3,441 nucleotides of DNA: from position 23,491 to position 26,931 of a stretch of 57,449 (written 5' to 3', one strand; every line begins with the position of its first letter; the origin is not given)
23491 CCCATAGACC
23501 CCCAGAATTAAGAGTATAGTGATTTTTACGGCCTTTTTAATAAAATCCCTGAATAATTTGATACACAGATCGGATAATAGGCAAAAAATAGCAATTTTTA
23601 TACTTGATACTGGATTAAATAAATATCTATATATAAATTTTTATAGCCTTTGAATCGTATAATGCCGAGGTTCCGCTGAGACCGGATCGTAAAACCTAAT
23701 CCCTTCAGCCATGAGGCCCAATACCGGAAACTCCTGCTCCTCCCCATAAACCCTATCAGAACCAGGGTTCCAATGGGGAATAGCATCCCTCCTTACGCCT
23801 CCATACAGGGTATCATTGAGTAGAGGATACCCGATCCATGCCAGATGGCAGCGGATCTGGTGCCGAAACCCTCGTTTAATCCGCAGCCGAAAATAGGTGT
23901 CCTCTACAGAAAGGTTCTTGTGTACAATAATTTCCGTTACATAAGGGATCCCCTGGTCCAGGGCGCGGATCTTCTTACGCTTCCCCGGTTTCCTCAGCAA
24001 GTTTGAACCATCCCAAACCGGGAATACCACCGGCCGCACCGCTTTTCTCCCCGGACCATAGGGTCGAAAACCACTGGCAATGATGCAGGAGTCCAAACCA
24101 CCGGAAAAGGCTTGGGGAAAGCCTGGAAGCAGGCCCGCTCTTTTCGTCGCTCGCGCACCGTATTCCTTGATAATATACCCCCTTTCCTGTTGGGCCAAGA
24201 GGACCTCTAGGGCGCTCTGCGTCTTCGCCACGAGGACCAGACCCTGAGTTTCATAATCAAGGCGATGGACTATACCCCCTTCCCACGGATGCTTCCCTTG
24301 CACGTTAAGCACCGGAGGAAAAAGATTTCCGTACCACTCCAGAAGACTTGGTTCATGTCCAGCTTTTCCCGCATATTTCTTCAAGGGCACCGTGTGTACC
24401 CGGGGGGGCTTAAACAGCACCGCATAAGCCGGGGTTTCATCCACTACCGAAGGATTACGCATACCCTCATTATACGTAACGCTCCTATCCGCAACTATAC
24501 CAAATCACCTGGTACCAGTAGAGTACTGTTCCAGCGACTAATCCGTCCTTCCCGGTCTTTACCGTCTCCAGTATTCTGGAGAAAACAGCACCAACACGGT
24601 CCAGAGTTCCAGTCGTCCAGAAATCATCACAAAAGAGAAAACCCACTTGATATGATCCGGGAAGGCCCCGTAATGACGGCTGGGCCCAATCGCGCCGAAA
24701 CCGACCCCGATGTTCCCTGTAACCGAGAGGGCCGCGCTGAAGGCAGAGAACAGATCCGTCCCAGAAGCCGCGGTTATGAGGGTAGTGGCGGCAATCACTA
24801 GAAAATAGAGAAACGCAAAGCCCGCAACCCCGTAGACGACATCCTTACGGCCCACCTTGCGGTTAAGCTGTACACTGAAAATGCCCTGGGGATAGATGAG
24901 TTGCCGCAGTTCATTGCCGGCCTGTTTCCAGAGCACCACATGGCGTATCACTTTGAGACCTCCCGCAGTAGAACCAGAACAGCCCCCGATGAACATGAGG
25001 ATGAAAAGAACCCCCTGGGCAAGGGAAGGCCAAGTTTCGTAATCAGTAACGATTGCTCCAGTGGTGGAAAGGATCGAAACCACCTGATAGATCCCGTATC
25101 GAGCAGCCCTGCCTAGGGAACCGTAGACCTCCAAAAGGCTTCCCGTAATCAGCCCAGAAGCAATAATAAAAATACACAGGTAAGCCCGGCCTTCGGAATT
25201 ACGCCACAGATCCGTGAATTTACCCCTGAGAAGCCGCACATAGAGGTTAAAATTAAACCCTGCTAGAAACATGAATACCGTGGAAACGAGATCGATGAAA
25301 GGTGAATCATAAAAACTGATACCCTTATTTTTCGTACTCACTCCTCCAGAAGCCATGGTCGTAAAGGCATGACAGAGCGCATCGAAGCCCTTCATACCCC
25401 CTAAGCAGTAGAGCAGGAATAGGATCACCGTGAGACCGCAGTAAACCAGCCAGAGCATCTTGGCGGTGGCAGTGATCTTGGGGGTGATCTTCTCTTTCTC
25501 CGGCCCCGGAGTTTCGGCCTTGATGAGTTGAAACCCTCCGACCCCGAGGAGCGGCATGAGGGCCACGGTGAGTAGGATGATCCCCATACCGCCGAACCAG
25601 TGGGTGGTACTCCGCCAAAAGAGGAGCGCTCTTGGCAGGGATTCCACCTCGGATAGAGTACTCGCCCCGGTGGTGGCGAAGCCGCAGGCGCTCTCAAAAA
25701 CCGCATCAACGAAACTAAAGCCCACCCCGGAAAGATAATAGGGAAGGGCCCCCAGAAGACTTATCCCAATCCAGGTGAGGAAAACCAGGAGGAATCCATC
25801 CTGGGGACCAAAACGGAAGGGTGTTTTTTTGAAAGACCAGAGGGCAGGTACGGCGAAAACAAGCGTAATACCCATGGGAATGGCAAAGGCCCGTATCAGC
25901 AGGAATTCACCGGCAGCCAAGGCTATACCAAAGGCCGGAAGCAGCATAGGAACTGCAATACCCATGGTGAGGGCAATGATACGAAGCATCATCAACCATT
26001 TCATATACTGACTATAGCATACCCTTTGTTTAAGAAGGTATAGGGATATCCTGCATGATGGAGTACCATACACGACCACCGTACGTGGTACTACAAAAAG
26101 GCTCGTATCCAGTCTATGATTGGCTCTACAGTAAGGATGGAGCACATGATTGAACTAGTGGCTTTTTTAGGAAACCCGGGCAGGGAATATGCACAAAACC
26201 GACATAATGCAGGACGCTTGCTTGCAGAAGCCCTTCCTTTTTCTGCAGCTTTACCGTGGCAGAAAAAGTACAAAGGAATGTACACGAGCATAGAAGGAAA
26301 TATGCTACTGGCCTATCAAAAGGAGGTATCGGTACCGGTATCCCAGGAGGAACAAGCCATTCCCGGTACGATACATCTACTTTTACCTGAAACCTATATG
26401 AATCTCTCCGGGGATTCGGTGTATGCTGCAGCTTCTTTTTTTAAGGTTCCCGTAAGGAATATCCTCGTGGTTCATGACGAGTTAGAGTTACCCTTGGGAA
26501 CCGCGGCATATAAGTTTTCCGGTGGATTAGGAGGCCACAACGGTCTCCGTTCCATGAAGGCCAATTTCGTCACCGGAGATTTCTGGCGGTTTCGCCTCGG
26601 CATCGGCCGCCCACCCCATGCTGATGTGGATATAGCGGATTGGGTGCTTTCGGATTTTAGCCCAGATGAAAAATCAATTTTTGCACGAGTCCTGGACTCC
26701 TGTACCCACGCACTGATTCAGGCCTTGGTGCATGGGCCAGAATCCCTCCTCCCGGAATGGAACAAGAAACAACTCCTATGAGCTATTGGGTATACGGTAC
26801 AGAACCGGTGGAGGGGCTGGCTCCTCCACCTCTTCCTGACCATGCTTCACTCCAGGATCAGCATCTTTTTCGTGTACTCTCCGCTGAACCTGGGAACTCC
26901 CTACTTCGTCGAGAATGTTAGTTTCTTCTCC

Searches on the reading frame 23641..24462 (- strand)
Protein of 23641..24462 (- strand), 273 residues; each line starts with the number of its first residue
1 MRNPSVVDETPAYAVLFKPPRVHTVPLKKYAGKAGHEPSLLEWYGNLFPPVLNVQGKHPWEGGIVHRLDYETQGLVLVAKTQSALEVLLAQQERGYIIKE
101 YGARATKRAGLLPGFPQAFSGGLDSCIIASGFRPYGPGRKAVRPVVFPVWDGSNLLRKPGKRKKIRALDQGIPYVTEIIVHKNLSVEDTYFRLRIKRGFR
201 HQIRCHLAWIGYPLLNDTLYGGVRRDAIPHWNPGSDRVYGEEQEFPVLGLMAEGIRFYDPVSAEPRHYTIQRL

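Call 81: search_protein_families(library=pfam, proteins=[window:23641-24462:-], max_evalue=0.1)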
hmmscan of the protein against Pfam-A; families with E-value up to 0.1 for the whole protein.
window:23641-24462:- (273 aa): 1 family
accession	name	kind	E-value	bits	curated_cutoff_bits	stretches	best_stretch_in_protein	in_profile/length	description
PF00849.27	PseudoU_synth_2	-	9.5e-13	49.1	26.8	1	50-208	27-151/152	RNA pseudouridylate synthase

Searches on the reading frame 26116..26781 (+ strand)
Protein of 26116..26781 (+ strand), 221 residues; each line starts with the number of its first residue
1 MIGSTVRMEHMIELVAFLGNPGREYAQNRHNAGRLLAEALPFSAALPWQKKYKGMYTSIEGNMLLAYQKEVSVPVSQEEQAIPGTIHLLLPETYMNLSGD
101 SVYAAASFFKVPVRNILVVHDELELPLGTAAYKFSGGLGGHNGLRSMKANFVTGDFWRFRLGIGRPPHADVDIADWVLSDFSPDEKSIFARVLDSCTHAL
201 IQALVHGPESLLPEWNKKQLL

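Call 81: search_protein_families(library=pfam, proteins=[window:26116-26781:+], max_evalue=0.1)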
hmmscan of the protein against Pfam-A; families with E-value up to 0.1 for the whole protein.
window:26116-26781:+ (221 aa): 1 family
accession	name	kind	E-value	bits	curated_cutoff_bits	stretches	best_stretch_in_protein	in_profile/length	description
PF01195.25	Pept_tRNA_hydro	-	1.5e-48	165.5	27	1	14-205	1-172/183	Peptidyl-tRNA hydrolase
